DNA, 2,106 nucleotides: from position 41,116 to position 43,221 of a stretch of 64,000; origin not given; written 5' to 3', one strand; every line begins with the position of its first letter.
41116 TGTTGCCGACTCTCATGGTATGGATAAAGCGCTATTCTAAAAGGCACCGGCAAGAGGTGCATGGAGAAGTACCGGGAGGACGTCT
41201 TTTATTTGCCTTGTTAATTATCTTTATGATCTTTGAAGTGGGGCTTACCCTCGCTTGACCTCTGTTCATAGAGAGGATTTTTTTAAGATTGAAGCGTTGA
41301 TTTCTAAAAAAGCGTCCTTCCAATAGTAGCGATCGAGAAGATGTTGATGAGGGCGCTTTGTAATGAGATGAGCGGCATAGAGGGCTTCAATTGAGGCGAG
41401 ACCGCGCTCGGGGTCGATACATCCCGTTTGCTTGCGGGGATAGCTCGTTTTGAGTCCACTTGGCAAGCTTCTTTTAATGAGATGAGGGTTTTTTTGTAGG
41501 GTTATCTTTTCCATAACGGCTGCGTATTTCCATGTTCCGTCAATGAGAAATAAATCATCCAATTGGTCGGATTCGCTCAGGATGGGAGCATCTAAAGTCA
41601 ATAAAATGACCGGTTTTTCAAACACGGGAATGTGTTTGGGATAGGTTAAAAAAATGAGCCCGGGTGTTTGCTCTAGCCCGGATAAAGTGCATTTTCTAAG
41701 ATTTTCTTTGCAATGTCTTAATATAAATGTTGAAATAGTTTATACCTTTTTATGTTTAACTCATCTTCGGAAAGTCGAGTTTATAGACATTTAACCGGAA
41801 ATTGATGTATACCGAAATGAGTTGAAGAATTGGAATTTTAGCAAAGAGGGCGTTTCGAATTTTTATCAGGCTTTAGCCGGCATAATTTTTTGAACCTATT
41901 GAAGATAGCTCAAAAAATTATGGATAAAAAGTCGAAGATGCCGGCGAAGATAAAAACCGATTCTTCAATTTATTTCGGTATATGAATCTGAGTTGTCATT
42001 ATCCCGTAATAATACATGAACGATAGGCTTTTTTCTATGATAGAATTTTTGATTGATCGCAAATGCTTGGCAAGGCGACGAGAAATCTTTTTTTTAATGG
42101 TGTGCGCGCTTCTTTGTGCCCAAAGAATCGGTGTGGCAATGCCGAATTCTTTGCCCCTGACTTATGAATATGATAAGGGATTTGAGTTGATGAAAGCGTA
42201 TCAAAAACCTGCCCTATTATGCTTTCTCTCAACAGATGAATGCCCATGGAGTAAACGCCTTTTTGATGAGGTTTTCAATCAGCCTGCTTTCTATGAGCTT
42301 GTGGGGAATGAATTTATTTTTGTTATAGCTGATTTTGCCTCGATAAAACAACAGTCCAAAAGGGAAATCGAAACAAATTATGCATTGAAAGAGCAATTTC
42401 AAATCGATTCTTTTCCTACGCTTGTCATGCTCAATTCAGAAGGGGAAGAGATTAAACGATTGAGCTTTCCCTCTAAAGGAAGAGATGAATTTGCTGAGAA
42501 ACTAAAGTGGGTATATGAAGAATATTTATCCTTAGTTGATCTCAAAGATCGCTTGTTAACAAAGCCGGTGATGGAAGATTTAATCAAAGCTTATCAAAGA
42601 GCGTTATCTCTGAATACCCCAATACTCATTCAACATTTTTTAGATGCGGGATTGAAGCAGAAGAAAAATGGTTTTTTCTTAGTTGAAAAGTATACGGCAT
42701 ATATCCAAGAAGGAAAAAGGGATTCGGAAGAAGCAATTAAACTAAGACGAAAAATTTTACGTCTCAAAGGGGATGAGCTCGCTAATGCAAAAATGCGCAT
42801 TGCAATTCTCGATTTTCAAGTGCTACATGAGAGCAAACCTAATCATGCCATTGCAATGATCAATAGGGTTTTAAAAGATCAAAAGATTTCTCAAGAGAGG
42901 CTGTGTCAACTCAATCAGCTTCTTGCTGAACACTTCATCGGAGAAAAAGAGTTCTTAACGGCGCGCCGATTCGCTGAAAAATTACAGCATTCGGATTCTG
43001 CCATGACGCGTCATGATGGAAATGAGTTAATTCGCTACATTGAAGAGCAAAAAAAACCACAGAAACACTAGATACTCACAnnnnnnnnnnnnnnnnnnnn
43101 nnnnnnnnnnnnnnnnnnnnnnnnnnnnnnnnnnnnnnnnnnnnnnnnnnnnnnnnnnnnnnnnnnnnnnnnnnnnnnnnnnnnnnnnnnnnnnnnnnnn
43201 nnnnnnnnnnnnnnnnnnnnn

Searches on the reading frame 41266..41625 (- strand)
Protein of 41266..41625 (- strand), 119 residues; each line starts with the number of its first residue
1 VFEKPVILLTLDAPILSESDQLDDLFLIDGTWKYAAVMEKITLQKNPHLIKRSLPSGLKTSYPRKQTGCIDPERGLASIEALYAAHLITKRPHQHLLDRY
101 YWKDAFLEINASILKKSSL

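Call 24: search_protein_families(library=pfam, proteins=[window:41266-41625:-], max_evalue=0.01)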
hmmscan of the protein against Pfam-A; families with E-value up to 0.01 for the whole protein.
window:41266-41625:- (119 aa): 2 families
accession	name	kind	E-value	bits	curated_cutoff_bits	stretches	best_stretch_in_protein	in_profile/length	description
PF04034.18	Ribo_biogen_C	-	2.9e-06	27.5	29.9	1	22-116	21-109/127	Ribosome biogenesis protein, C-terminal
PF03942.20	DTW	-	0.0015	18.8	33.7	1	21-85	109-169/195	DTW domain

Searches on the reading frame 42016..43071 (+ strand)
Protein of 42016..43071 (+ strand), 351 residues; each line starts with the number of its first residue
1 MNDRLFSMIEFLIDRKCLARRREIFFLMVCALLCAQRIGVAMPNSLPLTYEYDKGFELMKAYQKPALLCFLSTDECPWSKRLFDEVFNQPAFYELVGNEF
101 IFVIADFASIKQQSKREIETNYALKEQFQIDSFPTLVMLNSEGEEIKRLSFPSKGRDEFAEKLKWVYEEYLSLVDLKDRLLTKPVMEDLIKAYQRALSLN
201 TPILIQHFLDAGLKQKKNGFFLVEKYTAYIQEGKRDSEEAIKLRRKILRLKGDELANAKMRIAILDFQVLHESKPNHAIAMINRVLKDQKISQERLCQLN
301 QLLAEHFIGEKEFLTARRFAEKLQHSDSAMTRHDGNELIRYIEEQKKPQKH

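Call 24: search_protein_families(library=pfam, proteins=[window:42016-43071:+], max_evalue=0.01)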
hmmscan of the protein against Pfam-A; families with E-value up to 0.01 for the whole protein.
window:42016-43071:+ (351 aa): 2 families
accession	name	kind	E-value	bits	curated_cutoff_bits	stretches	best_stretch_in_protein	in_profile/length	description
PF13098.12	Thioredoxin_2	-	8.2e-09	36.2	27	1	63-149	5-91/104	Thioredoxin-like domain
PF13899.12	Thioredoxin_7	-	1.8e-05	25.2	27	1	51-140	5-82/83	Thioredoxin-like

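Call 91: find_encoding_contigs(protein=window:42016-43071:+, flank=10000, max_places=4)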
Protein window:42016-43071:+ (351 aa): no gene with exactly this product is on record in the collection.
